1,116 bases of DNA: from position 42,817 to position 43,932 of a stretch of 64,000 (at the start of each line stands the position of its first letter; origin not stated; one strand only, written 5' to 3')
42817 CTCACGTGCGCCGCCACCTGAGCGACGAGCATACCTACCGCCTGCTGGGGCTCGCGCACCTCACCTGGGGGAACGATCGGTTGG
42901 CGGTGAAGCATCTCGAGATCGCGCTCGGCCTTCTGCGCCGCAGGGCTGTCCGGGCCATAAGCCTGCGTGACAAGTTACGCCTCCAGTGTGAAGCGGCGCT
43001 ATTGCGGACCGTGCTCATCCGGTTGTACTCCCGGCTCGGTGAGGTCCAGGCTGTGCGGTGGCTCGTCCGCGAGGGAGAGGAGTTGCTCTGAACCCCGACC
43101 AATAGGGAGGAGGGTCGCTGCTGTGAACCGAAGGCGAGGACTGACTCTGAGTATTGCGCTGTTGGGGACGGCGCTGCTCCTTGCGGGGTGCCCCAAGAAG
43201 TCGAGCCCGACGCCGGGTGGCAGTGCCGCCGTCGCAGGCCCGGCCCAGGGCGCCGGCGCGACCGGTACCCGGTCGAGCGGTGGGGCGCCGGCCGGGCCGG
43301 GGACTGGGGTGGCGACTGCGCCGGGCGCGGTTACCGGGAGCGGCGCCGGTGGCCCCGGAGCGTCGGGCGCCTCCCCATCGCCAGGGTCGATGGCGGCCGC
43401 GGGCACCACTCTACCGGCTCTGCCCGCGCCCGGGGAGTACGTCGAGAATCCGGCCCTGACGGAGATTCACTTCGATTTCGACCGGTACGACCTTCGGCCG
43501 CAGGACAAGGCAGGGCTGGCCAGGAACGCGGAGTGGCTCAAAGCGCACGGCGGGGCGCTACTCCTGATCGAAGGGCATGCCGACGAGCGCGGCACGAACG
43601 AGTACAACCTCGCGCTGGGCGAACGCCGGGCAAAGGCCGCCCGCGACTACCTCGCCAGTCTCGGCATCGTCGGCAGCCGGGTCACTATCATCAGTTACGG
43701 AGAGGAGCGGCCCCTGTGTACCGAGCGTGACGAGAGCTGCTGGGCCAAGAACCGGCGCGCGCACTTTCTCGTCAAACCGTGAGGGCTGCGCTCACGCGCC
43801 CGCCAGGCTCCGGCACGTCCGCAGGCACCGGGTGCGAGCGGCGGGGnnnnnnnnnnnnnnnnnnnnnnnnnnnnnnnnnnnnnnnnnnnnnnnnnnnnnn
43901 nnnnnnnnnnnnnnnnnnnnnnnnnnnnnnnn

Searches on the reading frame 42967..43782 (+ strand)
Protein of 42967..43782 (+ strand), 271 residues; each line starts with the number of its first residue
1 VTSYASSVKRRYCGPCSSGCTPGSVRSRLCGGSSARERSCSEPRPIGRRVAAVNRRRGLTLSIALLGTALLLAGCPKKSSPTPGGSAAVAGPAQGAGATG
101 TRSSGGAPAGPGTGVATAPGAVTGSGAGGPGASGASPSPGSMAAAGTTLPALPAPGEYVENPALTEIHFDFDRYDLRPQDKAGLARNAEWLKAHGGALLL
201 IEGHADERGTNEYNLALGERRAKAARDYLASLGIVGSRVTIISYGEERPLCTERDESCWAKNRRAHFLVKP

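Call 81: search_protein_families(library=pfam, proteins=[window:42967-43782:+], max_evalue=0.001)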
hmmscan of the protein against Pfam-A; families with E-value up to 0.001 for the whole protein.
window:42967-43782:+ (271 aa): 1 family
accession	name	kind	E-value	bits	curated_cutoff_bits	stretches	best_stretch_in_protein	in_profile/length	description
PF00691.25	OmpA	-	1.3e-17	64.4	27.2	1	169-259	2-94/98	OmpA family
